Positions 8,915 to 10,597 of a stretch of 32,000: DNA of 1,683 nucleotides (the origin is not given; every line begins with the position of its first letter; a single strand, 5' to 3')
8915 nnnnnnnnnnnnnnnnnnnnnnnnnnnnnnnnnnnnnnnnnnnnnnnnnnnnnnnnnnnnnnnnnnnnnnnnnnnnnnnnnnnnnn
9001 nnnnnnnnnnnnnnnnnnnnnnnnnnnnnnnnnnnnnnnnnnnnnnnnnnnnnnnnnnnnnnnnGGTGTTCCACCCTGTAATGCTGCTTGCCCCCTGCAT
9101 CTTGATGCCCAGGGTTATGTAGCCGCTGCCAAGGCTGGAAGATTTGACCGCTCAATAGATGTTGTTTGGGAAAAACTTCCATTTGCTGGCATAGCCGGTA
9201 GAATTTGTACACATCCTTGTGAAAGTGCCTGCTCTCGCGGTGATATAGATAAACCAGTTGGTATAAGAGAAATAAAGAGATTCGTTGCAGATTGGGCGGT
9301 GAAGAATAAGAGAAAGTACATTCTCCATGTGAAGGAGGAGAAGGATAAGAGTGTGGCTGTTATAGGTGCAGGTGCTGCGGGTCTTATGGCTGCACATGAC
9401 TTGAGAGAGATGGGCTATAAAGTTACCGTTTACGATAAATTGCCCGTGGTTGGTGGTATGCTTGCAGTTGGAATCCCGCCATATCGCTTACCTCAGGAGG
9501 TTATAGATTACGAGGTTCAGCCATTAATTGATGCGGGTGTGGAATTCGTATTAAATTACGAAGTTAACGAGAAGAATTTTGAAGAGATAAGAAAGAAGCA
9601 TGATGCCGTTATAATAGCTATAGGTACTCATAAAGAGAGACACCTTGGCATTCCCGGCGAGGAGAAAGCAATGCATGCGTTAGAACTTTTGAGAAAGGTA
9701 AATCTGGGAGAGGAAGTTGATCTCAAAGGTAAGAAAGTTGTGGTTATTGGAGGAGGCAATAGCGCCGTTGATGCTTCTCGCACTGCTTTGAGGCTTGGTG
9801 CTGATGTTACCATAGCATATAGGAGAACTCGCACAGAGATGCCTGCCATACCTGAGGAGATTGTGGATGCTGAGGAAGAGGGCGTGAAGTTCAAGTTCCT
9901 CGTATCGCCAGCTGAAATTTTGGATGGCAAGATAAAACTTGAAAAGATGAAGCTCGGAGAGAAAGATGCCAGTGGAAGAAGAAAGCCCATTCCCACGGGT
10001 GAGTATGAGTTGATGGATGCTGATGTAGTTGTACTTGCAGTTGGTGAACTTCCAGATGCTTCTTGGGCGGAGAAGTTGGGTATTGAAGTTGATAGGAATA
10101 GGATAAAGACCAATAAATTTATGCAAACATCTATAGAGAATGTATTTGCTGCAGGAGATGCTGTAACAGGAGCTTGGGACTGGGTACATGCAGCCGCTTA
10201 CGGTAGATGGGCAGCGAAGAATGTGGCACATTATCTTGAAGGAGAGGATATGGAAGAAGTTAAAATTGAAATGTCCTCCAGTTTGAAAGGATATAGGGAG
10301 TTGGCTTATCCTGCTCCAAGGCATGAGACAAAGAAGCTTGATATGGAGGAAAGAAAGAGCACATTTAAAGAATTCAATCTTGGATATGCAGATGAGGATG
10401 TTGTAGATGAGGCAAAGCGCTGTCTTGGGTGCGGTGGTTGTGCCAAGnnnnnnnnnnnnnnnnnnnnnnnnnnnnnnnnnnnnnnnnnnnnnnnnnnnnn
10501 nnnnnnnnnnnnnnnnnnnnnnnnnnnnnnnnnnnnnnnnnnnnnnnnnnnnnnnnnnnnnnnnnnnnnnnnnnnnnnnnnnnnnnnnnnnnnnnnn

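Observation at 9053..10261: GltD/NfnB-like NAD(P)H:FAD module nested inside the inserted-ferredoxin domain of HdrA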

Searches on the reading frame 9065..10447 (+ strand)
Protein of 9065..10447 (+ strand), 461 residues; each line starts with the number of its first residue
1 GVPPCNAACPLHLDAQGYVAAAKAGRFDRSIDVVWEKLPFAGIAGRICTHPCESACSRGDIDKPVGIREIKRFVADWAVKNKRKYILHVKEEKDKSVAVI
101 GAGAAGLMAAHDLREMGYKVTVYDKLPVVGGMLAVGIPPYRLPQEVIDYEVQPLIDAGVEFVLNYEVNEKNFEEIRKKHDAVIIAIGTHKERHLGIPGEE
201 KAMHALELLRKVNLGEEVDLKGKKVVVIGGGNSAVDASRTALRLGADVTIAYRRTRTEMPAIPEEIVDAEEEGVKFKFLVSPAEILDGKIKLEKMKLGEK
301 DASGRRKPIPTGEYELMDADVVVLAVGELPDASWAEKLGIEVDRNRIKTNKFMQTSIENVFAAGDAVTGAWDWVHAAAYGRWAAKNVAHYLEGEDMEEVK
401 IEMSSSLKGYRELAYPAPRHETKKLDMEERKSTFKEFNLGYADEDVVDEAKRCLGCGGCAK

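Call 26: search_solved_structures(query=window:9065-10447:+, max_evalue=1e-40, show_alignments=5)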
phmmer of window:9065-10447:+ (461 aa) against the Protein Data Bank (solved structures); distinct sequences matched with E-value up to 1e-40: 8.
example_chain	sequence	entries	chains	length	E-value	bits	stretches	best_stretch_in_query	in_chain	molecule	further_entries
9n5u_A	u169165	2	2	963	5.8e-108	365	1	2-409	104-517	NfnA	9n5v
9bov_A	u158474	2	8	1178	9.3e-105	354.5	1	3-457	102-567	Molybdopterin oxidoreductase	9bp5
8oh5_C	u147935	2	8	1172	6.4e-92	312.2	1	3-457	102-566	Formate dehydrogenase-O, major subunit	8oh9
5jca_L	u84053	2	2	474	1.1e-87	298.3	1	3-394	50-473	NADH-dependent Ferredoxin:NADP Oxidoreductase (NfnI) subunit alpha | NADH-dependent Ferredoxin:NADP Oxidoreductase subunit alpha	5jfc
5vj7_A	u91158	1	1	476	1.4e-80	274.8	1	3-392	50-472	Oxidoreductase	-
4ylf_B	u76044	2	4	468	2.3e-74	254.3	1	3-394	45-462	Dihydropyrimidine dehydrogenase subunit A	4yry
6s6s_G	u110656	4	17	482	2.9e-55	191.3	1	1-393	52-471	Glutamate synthase [NADPH] small chain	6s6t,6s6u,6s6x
2vdc_G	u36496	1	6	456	4.8e-55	190.6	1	1-393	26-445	GLUTAMATE SYNTHASE [NADPH] SMALL CHAIN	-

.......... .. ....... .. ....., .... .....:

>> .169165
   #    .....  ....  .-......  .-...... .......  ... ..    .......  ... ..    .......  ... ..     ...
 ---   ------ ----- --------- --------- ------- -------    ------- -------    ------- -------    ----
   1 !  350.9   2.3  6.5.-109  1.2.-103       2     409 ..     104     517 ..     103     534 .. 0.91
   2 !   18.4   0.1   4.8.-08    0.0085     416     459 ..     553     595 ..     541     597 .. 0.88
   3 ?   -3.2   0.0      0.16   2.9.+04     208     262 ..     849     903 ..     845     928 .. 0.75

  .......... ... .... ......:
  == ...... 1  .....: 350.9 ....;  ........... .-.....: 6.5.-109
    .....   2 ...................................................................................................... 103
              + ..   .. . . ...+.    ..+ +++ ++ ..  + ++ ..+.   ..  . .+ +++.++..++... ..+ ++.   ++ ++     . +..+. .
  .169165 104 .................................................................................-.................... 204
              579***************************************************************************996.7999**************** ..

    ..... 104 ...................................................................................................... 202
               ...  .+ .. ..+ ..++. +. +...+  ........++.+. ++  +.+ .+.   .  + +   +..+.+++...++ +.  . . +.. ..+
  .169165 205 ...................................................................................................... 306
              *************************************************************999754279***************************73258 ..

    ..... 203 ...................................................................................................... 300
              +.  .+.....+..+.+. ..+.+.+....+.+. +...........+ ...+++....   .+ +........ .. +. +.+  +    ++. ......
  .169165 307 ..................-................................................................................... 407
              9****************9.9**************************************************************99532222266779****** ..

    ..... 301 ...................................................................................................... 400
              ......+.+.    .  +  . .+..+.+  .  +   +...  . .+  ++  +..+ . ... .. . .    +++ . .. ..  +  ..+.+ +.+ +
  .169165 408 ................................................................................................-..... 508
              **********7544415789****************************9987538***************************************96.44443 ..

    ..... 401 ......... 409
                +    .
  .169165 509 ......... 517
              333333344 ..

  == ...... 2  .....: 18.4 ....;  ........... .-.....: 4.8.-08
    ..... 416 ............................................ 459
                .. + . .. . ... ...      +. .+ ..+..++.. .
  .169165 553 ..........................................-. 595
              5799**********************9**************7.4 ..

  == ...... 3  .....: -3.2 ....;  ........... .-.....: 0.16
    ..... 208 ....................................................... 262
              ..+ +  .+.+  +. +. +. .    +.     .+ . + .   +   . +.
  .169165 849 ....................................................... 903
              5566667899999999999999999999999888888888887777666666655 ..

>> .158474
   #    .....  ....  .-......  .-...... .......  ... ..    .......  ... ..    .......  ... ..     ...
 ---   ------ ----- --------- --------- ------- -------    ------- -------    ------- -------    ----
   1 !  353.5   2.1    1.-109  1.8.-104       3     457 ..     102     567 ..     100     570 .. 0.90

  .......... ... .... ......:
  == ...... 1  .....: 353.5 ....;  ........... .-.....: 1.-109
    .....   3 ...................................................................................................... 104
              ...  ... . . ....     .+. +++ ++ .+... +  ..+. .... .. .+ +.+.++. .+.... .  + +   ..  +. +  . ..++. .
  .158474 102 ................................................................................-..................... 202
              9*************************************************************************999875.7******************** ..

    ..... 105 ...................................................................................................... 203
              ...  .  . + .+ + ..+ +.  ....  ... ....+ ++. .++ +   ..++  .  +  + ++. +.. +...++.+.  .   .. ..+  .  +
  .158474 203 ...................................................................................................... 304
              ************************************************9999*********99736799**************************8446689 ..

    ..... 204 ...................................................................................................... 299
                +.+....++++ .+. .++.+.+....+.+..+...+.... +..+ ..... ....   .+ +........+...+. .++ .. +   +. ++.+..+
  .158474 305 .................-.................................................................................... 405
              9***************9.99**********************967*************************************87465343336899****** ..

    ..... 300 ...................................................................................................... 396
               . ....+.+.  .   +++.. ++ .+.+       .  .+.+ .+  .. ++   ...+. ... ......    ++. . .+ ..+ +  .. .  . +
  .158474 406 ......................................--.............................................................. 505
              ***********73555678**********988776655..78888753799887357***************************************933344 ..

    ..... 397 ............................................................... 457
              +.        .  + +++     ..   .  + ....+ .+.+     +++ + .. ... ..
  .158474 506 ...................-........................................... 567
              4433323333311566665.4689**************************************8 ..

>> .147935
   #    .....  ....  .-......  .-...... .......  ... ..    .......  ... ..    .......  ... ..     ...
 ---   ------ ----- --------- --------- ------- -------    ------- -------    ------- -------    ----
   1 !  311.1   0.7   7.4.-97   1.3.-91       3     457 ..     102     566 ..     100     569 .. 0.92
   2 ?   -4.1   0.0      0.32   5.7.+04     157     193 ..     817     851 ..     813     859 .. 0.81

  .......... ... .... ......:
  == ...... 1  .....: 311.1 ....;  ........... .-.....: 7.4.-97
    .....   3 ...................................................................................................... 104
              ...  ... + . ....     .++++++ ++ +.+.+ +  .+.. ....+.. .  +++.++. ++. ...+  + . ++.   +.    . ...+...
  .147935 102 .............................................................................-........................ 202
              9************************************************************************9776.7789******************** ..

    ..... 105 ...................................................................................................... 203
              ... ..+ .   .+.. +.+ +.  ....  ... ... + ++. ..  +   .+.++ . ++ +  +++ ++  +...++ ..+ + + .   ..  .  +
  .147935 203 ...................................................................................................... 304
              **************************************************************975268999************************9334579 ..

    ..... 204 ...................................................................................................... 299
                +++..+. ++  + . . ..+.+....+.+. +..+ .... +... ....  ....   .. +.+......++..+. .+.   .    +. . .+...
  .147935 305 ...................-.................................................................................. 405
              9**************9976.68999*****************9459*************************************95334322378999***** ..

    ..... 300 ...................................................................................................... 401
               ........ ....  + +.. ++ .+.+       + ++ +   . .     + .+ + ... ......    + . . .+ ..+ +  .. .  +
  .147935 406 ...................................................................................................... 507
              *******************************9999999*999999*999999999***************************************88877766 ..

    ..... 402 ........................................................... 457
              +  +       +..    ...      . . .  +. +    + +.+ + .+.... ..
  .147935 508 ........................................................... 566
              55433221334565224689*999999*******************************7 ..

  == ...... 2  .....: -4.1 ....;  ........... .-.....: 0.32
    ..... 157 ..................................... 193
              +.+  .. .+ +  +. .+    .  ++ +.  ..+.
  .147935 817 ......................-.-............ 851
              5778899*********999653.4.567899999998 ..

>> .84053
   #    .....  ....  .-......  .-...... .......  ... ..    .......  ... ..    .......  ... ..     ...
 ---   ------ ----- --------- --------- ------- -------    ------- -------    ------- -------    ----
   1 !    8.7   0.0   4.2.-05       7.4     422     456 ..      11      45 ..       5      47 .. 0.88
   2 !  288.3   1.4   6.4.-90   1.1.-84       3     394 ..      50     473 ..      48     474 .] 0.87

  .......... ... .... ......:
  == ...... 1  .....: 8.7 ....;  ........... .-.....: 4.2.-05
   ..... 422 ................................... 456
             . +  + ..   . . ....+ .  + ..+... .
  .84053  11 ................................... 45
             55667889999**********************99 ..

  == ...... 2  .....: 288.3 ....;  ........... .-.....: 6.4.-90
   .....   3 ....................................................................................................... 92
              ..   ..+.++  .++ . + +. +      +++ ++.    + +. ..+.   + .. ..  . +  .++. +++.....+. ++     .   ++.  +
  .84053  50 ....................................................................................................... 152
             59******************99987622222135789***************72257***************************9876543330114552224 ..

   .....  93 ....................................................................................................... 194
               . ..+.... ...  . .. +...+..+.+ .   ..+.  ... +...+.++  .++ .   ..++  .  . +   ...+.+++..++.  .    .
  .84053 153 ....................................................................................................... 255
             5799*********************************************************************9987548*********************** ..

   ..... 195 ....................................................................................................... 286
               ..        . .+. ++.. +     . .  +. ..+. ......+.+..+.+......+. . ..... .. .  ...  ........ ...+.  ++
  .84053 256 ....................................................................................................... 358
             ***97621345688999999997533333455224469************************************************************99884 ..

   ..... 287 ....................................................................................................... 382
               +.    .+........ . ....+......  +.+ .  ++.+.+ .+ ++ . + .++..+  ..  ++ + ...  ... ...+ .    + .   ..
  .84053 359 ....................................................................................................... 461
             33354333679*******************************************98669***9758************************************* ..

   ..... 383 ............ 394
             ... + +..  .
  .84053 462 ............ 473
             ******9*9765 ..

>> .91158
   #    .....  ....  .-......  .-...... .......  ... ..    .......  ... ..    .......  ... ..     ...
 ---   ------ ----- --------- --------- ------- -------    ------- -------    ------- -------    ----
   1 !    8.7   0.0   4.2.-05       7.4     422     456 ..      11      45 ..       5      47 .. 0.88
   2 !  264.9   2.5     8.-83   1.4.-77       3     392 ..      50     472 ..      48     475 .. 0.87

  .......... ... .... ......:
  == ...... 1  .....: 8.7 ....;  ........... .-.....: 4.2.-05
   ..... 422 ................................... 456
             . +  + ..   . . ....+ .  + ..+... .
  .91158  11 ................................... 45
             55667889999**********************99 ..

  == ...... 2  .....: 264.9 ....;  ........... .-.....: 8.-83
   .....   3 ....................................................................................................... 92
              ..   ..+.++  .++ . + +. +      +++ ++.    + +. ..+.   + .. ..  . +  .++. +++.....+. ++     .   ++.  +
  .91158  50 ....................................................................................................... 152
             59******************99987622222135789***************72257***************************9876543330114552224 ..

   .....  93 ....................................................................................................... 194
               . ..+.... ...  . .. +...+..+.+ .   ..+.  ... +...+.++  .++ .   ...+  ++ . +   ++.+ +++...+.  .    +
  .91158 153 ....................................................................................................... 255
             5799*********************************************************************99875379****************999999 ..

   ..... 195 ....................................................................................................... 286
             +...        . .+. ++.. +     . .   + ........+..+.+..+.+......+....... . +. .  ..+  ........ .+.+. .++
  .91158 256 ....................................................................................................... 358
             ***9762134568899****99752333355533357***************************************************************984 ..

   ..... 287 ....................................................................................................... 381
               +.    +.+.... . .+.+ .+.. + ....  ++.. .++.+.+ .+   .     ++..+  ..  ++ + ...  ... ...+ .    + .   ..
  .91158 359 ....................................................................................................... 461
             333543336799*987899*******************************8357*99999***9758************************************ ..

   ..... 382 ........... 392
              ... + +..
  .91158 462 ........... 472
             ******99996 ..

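Call 34: search_protein_representatives(protein=window:9065-10447:+)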
Query: 461 residues. Proteins with E-value up to 0.001 (for the whole library): 23795; up to 1e-10: 11136; up to 1e-30: 3898. The best 150 are listed.
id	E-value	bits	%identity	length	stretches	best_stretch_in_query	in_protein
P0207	2.2e-117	409.4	46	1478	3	1-460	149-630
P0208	6.4e-110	384.7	44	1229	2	1-460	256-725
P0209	1.3e-109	383.8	42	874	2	1-460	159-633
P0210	1.7e-109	383.4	41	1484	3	1-460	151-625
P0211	3.1e-109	382.5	47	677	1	4-460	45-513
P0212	1.4e-108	380.3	46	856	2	2-459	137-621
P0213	4.3e-107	375.4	43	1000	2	3-459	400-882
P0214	3.4e-106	372.5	44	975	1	1-457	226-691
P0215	4.3e-106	372.1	46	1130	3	1-460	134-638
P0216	6.0e-106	371.7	45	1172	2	4-459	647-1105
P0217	4.4e-105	368.8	43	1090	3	2-460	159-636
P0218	8.5e-105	367.9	43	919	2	1-460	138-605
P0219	1.2e-104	367.3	42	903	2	4-459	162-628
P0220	1.7e-104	366.9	44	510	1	2-460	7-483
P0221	2.2e-104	366.5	45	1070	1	2-460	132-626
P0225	8.4e-104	364.6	40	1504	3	1-460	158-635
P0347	2.2e-90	320.3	38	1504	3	2-460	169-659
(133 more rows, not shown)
